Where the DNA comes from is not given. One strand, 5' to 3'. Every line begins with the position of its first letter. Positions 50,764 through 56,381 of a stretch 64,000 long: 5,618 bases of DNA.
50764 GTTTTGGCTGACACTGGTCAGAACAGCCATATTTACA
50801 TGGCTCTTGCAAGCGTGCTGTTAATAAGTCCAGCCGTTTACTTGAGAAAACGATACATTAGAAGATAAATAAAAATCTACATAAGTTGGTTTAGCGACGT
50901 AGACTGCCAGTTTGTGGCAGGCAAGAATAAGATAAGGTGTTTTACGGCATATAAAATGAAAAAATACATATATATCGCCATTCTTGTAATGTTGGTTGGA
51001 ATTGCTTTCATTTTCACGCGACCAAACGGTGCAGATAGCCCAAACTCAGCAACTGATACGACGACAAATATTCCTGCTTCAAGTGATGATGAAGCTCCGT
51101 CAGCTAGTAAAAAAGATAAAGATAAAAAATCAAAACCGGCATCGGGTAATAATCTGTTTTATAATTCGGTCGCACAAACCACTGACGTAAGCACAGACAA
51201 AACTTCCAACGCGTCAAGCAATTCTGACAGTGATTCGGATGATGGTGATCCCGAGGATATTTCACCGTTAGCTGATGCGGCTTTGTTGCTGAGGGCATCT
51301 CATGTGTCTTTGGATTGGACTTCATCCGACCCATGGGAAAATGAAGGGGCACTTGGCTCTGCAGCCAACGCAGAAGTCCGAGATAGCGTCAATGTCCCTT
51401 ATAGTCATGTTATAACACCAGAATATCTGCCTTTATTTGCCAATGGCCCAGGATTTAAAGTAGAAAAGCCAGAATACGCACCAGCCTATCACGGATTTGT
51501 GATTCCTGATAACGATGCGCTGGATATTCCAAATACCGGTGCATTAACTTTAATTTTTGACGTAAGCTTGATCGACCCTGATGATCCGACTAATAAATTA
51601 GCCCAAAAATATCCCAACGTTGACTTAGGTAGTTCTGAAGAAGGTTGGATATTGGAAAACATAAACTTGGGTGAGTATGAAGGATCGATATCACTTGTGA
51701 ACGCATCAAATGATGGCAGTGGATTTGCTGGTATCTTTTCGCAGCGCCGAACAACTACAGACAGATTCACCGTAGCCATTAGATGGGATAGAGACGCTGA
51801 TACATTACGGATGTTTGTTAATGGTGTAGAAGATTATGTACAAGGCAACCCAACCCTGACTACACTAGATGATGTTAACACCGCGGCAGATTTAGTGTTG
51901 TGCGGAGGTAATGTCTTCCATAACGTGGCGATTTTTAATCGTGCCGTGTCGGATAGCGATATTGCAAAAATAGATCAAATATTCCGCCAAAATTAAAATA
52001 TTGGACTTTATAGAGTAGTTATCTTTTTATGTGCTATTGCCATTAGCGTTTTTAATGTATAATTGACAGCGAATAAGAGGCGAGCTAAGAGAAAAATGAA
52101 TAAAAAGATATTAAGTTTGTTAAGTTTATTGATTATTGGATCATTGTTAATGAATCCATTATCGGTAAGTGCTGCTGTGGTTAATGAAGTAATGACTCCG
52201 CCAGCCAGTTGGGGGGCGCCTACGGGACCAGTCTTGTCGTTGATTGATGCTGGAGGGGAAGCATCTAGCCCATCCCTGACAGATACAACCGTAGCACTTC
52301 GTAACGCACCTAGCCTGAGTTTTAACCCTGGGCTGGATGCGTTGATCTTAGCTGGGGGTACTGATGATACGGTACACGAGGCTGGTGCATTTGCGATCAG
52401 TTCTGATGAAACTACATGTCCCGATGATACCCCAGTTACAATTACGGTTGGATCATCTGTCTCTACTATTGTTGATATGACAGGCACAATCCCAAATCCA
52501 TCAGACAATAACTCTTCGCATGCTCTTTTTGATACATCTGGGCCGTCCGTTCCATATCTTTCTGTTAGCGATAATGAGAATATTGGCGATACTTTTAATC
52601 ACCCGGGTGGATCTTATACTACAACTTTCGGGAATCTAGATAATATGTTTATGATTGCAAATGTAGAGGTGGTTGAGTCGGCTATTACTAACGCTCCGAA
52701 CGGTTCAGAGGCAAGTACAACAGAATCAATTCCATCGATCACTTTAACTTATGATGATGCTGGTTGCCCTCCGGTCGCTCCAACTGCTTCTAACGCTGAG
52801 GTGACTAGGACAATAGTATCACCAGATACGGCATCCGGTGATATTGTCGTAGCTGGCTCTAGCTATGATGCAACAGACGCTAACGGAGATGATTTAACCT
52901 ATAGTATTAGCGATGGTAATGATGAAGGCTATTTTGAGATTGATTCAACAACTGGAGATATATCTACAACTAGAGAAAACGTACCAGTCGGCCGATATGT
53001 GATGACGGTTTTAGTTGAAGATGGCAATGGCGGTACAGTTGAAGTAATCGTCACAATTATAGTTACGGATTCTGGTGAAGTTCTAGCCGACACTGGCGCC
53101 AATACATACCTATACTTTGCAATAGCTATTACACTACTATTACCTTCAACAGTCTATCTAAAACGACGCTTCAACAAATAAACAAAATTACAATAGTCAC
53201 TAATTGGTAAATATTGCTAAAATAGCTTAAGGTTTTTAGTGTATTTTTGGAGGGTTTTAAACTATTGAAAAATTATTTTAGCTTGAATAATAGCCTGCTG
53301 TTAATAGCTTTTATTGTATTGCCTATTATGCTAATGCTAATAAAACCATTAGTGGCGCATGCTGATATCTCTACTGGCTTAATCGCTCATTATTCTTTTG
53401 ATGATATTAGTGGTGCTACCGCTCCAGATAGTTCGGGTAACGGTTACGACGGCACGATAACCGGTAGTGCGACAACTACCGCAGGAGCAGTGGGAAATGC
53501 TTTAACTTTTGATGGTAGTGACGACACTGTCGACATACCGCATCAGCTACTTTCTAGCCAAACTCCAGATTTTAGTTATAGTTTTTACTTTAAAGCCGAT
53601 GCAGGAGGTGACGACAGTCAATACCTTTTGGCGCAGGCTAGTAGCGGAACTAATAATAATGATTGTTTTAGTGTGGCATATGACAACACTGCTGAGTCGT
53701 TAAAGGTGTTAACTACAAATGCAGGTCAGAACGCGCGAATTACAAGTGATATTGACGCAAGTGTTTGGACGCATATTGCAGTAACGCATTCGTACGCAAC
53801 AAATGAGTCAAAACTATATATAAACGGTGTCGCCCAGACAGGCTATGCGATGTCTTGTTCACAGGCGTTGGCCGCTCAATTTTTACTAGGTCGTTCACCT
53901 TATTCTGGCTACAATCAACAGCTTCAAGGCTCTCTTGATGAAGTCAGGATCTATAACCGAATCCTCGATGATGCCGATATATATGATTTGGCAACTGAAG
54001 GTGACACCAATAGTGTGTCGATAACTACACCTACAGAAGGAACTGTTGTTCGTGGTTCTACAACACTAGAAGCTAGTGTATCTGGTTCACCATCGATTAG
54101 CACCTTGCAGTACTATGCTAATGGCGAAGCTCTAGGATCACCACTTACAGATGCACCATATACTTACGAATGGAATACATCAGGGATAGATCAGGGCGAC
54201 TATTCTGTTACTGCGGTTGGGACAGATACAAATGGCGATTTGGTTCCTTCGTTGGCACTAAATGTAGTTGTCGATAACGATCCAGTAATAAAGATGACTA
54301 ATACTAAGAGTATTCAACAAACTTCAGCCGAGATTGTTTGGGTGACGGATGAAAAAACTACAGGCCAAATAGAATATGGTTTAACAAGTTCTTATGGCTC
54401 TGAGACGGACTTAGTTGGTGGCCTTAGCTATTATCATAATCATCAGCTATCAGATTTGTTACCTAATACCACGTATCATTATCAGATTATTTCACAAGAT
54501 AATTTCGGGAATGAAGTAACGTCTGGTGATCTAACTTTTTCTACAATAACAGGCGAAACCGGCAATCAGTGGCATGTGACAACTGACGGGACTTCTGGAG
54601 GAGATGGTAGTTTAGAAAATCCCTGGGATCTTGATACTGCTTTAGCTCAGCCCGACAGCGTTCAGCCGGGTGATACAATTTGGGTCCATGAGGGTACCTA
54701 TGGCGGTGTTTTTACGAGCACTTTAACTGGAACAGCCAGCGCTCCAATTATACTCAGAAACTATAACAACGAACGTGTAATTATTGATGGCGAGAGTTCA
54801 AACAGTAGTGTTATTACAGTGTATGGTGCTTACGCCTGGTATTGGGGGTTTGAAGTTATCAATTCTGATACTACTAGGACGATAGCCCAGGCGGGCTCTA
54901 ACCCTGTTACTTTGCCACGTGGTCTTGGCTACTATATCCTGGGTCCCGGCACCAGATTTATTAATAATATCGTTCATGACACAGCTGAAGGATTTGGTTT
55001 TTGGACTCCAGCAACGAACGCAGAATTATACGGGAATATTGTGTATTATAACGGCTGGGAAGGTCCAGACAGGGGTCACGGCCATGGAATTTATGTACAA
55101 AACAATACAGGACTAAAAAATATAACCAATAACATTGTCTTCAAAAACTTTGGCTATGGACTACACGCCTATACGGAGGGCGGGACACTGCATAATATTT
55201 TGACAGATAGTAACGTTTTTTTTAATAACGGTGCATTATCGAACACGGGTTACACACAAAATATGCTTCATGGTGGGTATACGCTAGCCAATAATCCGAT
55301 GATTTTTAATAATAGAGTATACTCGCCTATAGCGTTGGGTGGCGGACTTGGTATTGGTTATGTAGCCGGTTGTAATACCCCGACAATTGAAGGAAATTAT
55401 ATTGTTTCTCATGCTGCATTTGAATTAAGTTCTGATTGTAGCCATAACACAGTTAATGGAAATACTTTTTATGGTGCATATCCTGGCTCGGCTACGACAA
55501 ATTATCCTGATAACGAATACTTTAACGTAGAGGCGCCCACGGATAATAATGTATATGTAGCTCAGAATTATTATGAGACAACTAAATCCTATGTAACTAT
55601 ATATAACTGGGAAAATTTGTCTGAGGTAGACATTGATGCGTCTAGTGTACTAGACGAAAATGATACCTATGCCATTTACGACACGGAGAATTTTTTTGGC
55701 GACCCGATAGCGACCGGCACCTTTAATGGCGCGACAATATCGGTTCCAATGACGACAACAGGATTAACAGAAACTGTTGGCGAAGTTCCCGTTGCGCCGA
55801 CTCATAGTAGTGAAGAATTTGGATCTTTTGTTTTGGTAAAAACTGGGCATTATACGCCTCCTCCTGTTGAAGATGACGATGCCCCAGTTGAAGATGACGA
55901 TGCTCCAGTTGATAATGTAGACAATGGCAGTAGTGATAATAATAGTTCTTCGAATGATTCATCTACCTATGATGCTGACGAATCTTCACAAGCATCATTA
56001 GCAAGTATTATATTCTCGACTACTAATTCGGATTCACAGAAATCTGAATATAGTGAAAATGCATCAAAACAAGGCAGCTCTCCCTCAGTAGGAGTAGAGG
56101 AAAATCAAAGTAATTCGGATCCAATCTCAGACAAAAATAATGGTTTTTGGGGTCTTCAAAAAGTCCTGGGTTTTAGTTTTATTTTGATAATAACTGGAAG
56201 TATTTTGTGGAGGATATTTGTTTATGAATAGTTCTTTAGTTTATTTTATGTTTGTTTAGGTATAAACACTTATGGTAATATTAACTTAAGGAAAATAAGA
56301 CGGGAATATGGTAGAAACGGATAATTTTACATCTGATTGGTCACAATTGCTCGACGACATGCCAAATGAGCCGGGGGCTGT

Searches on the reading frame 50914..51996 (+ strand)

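Call 35: search_protein_families(library=pfam, proteins=[window:50914-51996:+], max_evalue=0.01)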
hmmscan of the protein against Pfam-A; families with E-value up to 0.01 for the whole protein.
window:50914-51996:+ (360 aa): 1 family
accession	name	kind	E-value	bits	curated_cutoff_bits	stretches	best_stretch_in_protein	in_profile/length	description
PF13385.13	Laminin_G_3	-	0.006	17.2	27.6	0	239-351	40-151/151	Concanavalin A-like lectin/glucanases superfamily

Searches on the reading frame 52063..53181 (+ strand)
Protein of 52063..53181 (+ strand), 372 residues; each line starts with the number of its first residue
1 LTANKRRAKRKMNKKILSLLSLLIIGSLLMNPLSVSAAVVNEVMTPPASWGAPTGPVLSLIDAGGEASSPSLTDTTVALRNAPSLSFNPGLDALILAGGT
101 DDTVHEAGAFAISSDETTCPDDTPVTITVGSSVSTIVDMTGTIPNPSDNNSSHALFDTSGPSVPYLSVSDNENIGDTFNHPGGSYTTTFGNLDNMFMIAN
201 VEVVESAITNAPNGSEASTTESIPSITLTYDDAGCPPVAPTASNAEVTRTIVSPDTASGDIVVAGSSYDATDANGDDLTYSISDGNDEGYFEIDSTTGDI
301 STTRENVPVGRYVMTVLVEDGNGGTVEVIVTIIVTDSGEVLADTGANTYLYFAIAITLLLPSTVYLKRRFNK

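Call 35: search_protein_families(library=pfam, proteins=[window:52063-53181:+], max_evalue=0.01)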
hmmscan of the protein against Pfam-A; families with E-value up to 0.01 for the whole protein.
window:52063-53181:+ (372 aa): 3 families
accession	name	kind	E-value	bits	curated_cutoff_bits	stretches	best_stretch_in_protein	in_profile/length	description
PF00028.23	Cadherin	-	2e-06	28.5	28.8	1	268-333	21-91/93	Cadherin domain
PF17963.7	Big_9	-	0.00022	22.5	23.6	1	239-332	3-88/89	Bacterial Ig domain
PF05345.18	He_PIG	-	0.0013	19.5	24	1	268-335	26-96/96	Putative Ig domain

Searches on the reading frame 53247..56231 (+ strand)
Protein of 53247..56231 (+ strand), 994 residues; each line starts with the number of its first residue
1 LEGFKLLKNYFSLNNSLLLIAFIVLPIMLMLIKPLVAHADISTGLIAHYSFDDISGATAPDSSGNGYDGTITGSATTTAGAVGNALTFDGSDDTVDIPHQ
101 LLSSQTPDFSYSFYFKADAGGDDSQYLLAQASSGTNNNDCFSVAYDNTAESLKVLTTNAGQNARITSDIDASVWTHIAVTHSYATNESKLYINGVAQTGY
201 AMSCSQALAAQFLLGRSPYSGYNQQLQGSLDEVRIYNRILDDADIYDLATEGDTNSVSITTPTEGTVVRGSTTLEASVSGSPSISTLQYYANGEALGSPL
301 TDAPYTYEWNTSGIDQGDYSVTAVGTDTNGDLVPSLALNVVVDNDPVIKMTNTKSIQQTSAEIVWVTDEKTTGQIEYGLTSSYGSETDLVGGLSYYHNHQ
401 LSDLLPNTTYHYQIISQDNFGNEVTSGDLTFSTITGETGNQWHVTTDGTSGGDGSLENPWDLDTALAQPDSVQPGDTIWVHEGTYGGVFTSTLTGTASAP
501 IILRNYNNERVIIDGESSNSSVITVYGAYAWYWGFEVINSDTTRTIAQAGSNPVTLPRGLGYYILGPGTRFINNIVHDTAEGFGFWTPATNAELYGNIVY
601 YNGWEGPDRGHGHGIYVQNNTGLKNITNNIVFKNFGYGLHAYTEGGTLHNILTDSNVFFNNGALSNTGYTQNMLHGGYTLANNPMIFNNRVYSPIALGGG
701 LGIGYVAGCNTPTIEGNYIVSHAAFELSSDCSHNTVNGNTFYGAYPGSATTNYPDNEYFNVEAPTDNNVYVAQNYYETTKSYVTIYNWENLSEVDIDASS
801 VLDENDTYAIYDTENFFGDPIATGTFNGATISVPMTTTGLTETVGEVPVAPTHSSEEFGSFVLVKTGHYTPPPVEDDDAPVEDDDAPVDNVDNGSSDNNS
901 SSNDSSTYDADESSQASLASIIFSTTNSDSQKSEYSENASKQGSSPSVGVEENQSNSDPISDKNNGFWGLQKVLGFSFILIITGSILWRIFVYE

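Call 35: search_protein_families(library=pfam, proteins=[window:53247-56231:+], max_evalue=0.01)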
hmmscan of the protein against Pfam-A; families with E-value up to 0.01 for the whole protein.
window:53247-56231:+ (994 aa): 3 families
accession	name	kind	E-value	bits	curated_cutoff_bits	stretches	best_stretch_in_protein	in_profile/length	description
PF13385.13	Laminin_G_3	-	5.5e-23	82.2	27.6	1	89-245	1-150/151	Concanavalin A-like lectin/glucanases superfamily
PF17957.7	Big_7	-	3.2e-13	50.5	24.1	1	256-323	2-70/70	Bacterial Ig domain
PF16656.11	Pur_ac_phosph_N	-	2.2e-06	28.6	30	1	355-433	10-93/93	Purple acid Phosphatase, N-terminal domain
